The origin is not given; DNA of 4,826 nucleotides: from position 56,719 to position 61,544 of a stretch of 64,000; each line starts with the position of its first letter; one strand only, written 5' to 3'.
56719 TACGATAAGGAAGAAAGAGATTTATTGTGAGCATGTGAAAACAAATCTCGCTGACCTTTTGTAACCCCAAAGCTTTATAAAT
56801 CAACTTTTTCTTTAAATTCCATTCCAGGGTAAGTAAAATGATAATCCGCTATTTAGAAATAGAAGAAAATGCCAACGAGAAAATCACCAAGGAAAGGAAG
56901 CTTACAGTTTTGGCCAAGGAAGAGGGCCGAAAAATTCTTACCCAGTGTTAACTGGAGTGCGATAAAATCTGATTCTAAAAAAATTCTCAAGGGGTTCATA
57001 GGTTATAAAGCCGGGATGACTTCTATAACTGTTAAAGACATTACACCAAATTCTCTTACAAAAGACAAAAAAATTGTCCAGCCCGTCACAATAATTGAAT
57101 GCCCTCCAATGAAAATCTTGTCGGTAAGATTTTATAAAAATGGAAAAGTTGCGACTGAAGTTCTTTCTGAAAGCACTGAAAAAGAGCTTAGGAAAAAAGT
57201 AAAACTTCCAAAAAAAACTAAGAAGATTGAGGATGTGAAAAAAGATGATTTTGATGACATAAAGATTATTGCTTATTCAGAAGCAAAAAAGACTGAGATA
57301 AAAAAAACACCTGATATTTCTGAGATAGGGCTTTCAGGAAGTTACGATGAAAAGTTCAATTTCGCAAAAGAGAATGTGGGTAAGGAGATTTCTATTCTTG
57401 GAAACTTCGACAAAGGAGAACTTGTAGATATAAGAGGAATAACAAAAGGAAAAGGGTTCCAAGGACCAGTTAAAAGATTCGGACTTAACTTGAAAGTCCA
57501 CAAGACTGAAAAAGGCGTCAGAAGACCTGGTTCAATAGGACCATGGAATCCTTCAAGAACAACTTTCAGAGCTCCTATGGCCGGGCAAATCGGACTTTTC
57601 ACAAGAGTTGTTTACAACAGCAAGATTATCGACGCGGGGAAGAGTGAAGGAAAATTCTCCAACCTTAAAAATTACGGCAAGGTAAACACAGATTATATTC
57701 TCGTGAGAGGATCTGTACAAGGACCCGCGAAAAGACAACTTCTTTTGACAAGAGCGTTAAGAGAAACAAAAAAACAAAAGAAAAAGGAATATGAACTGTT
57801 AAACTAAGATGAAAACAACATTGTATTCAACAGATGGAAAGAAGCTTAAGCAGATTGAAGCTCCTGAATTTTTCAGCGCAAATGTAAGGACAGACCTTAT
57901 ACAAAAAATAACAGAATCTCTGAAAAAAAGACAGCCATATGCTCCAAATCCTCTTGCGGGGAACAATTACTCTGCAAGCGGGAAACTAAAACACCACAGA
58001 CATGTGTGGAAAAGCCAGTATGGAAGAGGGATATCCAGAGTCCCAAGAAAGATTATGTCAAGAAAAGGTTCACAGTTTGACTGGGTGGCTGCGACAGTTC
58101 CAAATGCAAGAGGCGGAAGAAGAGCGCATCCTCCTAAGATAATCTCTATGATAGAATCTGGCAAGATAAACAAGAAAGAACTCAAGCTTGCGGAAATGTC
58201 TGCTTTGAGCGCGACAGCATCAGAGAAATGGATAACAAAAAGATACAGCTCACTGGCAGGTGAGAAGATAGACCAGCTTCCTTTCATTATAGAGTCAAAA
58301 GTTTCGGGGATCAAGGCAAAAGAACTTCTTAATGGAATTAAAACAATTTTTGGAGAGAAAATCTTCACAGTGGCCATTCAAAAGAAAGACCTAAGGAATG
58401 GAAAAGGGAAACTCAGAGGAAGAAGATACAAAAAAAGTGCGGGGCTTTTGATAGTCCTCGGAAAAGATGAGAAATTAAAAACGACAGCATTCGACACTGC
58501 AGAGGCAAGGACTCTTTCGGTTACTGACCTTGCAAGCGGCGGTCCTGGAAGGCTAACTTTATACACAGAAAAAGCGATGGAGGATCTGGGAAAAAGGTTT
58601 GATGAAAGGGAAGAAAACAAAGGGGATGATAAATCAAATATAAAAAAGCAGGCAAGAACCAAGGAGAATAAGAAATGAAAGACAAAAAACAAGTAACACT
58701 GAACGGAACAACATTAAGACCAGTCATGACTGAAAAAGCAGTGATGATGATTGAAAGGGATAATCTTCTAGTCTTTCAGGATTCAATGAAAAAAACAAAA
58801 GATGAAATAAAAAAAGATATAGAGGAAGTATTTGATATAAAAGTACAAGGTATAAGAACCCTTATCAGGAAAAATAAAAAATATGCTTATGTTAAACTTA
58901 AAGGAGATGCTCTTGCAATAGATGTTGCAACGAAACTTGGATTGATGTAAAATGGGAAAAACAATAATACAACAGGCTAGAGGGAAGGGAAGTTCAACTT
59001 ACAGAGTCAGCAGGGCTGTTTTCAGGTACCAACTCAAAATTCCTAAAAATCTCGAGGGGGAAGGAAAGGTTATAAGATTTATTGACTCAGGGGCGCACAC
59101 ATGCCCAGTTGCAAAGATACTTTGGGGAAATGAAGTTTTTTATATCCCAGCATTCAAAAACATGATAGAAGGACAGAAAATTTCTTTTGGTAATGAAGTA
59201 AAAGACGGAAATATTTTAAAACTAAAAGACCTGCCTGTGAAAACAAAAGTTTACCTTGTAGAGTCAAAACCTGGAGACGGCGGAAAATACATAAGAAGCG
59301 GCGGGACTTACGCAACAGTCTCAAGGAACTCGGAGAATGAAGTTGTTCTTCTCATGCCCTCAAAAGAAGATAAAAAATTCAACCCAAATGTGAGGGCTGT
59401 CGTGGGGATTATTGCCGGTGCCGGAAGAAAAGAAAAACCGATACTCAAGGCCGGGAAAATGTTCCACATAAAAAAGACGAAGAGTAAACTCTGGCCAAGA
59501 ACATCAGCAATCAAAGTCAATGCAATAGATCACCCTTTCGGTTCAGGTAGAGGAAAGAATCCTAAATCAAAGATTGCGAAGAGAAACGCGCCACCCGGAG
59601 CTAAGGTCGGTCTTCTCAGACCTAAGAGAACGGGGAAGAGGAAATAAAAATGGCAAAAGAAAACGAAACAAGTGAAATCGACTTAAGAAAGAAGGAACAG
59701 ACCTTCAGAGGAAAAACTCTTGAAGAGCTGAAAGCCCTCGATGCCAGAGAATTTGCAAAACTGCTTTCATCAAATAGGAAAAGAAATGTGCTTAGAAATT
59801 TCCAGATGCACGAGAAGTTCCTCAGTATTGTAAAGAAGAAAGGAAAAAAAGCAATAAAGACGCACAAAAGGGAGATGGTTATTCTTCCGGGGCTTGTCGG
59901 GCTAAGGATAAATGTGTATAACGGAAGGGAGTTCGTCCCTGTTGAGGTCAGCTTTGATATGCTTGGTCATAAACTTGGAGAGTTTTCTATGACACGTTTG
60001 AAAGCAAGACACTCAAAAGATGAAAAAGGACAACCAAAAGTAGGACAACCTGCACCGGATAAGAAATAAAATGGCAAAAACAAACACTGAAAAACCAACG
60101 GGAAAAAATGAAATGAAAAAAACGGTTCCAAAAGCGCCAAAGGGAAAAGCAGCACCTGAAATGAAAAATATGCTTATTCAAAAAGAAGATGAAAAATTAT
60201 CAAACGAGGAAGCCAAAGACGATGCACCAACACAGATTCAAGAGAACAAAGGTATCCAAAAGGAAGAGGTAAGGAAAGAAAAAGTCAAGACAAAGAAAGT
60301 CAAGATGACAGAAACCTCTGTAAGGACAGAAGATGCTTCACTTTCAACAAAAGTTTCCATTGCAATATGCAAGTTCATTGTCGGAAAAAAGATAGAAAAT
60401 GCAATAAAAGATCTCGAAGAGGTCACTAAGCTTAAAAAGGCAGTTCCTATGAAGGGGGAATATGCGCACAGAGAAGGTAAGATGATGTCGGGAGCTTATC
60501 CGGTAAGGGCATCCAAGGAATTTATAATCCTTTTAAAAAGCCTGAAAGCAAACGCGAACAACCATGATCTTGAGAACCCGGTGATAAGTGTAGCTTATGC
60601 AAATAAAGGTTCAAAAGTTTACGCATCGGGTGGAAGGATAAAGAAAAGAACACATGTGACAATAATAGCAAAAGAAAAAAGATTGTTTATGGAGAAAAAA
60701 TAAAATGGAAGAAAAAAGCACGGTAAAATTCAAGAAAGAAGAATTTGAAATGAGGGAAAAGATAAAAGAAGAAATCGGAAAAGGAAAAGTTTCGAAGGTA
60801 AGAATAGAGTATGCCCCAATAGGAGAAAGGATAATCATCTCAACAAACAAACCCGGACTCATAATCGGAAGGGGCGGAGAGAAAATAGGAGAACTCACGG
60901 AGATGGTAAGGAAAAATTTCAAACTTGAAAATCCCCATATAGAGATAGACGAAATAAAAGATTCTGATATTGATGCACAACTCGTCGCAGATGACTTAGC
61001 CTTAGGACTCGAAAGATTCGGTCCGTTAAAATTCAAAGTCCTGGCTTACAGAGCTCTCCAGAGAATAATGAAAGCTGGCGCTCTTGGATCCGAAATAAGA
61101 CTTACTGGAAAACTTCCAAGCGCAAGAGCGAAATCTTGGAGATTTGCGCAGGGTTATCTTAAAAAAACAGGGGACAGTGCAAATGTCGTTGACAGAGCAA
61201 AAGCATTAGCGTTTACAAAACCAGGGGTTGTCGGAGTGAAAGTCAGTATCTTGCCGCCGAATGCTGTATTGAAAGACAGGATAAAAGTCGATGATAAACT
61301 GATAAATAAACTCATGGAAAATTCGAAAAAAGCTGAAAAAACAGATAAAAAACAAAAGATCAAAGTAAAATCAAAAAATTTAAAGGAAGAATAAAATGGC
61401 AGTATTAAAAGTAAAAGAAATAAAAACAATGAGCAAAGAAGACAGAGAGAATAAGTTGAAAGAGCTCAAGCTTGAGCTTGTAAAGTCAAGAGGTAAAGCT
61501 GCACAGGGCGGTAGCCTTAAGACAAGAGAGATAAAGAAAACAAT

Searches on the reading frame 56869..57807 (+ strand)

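Call 48: search_protein_families(library=pfam, proteins=[window:56869-57807:+], max_evalue=0.0001)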
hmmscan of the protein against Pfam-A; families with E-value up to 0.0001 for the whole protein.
window:56869-57807:+ (312 aa): 1 family
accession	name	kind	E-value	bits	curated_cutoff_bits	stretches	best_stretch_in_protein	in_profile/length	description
PF00297.29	Ribosomal_L3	-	1.3e-60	205.8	22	1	1-307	1-355/369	Ribosomal protein L3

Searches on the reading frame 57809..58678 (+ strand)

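Call 48: search_protein_families(library=pfam, proteins=[window:57809-58678:+], max_evalue=0.0001)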
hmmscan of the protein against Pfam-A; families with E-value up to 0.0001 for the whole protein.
window:57809-58678:+ (289 aa): 1 family
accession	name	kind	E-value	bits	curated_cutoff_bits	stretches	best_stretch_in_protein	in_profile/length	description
PF00573.27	Ribosomal_L4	-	9.2e-18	65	25.8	1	19-262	5-189/190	Ribosomal protein L4/L1 family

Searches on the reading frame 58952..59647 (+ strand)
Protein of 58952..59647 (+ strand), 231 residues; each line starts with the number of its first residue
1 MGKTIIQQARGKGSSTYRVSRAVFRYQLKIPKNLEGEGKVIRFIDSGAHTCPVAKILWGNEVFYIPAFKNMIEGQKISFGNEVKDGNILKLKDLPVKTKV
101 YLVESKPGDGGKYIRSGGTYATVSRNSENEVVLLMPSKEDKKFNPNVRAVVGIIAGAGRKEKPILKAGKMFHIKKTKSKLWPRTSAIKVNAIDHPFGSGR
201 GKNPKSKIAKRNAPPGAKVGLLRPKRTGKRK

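Call 77: search_protein_families(library=pfam, proteins=[window:58952-59647:+], max_evalue=0.001)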
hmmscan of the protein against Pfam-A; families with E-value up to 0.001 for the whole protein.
window:58952-59647:+ (231 aa): 1 family
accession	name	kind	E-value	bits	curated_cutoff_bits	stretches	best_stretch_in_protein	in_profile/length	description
PF03947.24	Ribosomal_L2_C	-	4.4e-33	114.5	33.7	1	85-206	2-118/126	Ribosomal Proteins L2, C-terminal domain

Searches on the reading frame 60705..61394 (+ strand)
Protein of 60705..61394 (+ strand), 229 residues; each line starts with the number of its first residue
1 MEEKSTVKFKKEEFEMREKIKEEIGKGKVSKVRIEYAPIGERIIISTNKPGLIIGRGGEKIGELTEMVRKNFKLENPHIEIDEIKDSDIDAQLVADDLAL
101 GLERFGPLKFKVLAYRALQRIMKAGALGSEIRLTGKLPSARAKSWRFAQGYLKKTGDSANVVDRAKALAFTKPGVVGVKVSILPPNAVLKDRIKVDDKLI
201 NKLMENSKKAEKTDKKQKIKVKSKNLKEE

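Call 77: search_protein_families(library=pfam, proteins=[window:60705-61394:+], max_evalue=0.001)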
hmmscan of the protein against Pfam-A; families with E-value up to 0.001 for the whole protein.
window:60705-61394:+ (229 aa): 2 families
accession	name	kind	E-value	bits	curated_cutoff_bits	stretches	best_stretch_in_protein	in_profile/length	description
PF00189.25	Ribosomal_S3_C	-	3e-15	57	34.1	1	108-182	9-83/83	Ribosomal protein S3, C-terminal domain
PF07650.23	KH_2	-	3.8e-12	46.3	22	1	15-82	1-69/78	KH domain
